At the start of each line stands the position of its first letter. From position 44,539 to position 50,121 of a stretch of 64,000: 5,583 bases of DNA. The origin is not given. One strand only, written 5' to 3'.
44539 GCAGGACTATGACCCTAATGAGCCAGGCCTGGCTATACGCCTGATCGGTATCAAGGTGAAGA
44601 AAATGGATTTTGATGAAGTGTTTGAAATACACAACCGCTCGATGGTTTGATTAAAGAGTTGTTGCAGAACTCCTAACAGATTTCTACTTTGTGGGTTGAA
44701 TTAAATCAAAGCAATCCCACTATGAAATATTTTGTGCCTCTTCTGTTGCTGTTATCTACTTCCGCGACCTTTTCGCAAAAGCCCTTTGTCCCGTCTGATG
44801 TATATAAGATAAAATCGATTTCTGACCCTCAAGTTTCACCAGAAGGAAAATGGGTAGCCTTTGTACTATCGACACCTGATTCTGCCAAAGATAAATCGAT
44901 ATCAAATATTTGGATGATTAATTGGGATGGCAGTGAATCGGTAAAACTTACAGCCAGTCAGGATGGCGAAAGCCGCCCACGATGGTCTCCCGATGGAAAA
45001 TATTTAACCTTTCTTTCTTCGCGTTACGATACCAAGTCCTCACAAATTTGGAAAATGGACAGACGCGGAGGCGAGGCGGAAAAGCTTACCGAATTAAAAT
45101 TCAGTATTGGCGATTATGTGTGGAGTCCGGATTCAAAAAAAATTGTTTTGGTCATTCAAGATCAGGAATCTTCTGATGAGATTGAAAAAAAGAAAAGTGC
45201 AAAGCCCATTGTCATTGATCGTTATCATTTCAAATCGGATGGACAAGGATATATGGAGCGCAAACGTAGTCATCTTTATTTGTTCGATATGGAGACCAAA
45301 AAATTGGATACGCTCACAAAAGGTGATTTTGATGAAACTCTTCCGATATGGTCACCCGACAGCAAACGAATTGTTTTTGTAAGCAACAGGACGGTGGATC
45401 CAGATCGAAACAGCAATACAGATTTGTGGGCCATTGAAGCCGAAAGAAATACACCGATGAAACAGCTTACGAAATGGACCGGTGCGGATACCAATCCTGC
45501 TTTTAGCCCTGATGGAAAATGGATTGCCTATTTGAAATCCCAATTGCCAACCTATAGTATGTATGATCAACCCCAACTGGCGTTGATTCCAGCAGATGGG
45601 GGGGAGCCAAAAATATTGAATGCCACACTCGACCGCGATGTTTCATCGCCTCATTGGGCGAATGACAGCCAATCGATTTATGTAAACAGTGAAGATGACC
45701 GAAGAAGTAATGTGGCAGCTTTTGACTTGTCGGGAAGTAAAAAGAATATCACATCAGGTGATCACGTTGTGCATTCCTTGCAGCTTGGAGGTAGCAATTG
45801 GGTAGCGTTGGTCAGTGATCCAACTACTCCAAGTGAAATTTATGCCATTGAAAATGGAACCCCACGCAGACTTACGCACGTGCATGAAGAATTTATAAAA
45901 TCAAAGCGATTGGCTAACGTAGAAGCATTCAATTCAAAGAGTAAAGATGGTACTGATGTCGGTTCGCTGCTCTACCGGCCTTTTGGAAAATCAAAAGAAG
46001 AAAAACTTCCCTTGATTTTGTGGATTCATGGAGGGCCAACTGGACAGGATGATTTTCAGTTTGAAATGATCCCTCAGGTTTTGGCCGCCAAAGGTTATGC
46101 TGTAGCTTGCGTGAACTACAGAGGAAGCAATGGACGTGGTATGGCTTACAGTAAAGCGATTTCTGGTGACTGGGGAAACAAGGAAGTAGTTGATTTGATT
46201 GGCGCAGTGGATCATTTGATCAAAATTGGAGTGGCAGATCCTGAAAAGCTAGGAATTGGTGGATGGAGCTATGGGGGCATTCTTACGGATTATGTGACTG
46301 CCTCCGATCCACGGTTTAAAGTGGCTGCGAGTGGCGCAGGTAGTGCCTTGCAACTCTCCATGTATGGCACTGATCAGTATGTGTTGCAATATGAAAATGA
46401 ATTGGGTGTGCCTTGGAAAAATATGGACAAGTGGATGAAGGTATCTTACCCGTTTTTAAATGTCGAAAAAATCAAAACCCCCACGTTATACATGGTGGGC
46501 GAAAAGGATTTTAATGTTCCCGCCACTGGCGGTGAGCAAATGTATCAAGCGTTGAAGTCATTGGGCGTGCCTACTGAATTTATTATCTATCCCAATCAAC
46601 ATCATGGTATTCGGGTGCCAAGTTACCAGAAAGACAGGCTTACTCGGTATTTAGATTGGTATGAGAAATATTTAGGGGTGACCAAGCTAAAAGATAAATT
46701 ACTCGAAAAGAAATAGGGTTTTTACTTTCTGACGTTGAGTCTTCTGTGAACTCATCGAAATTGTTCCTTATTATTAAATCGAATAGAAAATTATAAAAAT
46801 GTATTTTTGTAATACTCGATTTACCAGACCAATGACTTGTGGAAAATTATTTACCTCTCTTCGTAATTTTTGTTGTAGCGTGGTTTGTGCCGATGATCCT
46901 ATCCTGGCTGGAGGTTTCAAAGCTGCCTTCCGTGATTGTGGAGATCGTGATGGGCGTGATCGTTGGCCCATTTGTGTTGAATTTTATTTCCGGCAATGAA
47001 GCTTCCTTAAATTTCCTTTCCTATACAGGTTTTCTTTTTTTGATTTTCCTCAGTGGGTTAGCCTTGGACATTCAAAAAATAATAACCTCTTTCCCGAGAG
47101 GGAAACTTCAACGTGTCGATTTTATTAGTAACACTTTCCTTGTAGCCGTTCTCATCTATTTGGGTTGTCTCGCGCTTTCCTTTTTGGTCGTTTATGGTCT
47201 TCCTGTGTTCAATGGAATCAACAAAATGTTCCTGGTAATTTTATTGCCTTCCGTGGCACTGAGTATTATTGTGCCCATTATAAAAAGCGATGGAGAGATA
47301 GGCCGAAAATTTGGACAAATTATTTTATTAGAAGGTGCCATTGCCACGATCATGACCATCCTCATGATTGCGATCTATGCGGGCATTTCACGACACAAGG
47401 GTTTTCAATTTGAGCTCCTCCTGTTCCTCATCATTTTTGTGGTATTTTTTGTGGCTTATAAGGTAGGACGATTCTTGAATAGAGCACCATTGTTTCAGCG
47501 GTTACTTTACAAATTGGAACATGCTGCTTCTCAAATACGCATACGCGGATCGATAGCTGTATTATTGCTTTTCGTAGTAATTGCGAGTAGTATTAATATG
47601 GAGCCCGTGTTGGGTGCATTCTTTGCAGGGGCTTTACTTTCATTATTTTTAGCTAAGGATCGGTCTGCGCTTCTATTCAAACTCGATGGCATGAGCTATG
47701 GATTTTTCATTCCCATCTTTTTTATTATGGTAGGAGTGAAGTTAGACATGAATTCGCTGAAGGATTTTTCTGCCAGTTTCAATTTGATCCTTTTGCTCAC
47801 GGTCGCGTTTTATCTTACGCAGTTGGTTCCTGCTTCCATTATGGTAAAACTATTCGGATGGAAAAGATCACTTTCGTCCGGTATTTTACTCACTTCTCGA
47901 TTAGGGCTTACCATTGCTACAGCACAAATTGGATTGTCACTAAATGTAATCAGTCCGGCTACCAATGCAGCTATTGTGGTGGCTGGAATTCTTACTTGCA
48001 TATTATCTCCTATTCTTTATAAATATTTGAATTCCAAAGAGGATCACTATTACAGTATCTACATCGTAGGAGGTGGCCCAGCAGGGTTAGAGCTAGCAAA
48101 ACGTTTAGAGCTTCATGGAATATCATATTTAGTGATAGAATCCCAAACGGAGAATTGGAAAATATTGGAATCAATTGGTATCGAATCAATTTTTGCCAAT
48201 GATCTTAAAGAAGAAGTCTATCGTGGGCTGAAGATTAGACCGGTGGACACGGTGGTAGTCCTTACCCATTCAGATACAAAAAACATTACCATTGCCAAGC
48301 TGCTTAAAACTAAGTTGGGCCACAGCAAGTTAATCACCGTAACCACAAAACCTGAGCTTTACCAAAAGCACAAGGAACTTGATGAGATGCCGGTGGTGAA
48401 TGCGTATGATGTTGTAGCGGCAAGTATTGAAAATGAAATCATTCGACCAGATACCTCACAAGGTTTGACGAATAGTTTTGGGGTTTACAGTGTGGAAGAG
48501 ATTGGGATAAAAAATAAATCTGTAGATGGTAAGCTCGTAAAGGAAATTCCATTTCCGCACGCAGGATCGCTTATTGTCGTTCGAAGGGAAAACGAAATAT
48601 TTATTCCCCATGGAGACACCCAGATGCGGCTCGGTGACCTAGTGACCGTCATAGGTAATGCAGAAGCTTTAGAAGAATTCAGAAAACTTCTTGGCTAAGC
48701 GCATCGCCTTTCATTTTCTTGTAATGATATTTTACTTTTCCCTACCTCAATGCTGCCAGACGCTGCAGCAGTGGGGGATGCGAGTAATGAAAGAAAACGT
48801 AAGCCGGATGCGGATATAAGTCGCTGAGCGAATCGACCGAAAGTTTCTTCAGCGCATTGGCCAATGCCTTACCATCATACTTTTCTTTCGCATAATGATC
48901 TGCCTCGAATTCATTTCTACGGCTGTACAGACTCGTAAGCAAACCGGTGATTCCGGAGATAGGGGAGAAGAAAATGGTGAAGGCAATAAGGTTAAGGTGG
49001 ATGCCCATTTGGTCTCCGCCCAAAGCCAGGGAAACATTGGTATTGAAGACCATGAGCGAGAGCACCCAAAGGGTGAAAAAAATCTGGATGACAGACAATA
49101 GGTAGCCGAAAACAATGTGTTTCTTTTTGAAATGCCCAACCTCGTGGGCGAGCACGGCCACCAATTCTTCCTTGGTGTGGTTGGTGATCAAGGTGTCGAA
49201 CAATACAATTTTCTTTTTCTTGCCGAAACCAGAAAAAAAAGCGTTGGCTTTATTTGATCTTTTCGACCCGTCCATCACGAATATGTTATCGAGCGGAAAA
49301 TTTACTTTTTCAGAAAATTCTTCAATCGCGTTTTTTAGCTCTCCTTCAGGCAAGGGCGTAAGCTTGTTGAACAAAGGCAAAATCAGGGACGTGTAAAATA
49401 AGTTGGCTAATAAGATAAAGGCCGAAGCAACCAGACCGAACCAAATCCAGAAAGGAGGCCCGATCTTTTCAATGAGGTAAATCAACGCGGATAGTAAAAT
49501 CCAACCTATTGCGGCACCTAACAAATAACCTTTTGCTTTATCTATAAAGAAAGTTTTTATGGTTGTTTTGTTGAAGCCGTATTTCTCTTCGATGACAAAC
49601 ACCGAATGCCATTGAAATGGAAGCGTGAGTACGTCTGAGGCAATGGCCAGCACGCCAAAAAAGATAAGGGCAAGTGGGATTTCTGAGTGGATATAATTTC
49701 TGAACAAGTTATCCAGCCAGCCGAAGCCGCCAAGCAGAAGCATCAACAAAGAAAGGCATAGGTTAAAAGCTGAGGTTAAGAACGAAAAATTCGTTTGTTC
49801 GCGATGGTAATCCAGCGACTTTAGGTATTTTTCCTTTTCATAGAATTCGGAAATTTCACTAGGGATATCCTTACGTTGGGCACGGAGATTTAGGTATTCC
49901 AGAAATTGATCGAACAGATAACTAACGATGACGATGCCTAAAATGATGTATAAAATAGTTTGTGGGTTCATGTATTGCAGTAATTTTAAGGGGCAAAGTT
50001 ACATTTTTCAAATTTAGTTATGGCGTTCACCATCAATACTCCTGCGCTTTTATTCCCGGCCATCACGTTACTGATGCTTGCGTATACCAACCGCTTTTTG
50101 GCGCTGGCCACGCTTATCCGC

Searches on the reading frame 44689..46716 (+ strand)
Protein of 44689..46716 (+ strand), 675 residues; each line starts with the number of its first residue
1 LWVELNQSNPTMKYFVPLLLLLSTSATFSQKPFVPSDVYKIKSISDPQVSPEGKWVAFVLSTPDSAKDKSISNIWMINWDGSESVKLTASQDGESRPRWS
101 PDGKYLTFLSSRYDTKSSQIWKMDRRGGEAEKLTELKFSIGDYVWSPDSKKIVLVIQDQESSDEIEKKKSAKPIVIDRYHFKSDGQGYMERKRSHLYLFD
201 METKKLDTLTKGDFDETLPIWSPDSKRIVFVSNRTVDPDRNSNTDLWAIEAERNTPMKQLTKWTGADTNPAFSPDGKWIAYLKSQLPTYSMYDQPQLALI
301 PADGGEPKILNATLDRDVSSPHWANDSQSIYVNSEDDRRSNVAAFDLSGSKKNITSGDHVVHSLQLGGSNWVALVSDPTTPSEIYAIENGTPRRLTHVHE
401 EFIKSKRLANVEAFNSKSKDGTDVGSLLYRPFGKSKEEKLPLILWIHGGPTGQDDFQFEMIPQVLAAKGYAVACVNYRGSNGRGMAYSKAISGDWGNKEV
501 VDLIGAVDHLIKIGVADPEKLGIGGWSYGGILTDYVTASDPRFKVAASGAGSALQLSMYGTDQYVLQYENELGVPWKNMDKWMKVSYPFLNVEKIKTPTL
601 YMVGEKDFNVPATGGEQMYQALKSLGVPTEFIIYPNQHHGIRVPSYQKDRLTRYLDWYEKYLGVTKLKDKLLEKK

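Call 45: search_protein_families(library=pfam, proteins=[window:44689-46716:+], max_evalue=0.0001)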
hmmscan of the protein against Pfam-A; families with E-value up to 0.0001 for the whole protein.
window:44689-46716:+ (675 aa): 11 families
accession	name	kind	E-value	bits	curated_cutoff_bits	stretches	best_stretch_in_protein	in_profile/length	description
PF00326.27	Peptidase_S9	-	4.9e-48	163.9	22.6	1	457-663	2-211/213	Prolyl oligopeptidase family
PF07676.18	PD40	-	1.7e-26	92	20.9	3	209-247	4-37/38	WD40-like Beta Propeller Repeat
PF02129.25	Peptidase_S15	-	3.8e-10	40.3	23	1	420-552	1-129/262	X-Pro dipeptidyl-peptidase (S15 family)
PF00930.27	DPPIV_N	-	4.9e-10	39.1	22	1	193-279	259-343/354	Dipeptidyl peptidase IV (DPP IV) N-terminal region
PF01738.24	DLH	-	5.6e-10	39.6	21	1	457-645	29-192/217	Dienelactone hydrolase family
PF20434.5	BD-FAE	-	1e-08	35.4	26.8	1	434-621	7-214/215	BD-FAE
PF25174.1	Beta-prop_THOC3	-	2.5e-06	27.2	305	0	67-159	67-151/272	THOC3 beta-propeller domain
PF12697.13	Abhydrolase_6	-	9.6e-06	26.8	26.3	1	443-549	1-93/217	Alpha/beta hydrolase family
PF03959.19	FSH1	-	1.9e-05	24.9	21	1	518-639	100-200/211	Serine hydrolase (FSH1)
PF12146.15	Hydrolase_4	-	2.1e-05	24.4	27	0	591-641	186-234/239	Serine aminopeptidase, S33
PF00561.26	Abhydrolase_1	-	7.4e-05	23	25.8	0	441-532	1-82/245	alpha/beta hydrolase fold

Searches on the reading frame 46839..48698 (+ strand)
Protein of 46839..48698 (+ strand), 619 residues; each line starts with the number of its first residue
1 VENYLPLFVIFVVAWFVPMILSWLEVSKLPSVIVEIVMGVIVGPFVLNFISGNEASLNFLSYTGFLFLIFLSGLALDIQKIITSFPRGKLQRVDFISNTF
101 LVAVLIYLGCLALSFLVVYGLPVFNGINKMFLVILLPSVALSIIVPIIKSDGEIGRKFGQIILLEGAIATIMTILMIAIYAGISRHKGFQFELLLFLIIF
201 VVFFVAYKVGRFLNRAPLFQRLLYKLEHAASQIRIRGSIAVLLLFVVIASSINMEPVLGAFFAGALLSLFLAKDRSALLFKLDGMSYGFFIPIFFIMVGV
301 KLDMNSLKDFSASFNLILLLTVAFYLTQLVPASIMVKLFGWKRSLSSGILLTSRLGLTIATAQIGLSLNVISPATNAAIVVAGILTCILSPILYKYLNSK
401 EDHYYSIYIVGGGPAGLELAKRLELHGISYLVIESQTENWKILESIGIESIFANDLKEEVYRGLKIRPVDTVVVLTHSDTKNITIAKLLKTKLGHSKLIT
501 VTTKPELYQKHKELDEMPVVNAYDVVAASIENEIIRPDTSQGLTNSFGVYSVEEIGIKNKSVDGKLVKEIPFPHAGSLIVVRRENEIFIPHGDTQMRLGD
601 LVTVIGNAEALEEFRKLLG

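Call 45: search_protein_families(library=pfam, proteins=[window:46839-48698:+], max_evalue=0.0001)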
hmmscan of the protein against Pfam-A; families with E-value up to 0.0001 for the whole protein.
window:46839-48698:+ (619 aa): 4 families
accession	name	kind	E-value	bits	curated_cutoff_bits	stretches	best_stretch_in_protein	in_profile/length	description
PF00999.27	Na_H_Exchanger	-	7.7e-45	153.8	26.2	1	14-393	4-373/375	Sodium/hydrogen exchanger, transmembrane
PF02254.24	TrkA_N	-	9.3e-14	52.2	23.8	1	407-514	1-108/116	TrkA-N domain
PF02080.26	TrkA_C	-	3e-12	46.7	27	1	557-619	6-71/71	TrkA-C domain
PF01494.25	FAD_binding_3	-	3.6e-05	23.6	22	1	406-439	3-36/349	FAD binding domain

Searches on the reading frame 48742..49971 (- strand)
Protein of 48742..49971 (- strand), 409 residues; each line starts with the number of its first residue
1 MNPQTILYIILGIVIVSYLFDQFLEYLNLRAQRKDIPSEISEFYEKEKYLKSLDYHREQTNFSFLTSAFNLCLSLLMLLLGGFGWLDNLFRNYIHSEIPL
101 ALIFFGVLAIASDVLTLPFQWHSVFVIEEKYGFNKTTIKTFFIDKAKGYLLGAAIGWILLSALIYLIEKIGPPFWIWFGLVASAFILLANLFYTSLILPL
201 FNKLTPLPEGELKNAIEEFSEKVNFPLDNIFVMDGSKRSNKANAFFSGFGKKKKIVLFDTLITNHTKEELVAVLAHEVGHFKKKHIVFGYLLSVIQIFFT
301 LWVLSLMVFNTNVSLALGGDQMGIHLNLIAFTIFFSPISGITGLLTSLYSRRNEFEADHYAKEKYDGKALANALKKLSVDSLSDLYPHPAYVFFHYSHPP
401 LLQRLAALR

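Call 45: search_protein_families(library=pfam, proteins=[window:48742-49971:-], max_evalue=0.0001)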
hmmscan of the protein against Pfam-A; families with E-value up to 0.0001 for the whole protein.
window:48742-49971:- (409 aa): 2 families
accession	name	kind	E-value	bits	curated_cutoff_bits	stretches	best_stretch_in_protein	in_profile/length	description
PF16491.10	Peptidase_M48_N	-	1.3e-53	182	27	1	26-203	2-179/179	CAAX prenyl protease N-terminal, five membrane helices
PF01435.24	Peptidase_M48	-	1.1e-37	130.1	20.3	1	207-409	2-183/186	Peptidase family M48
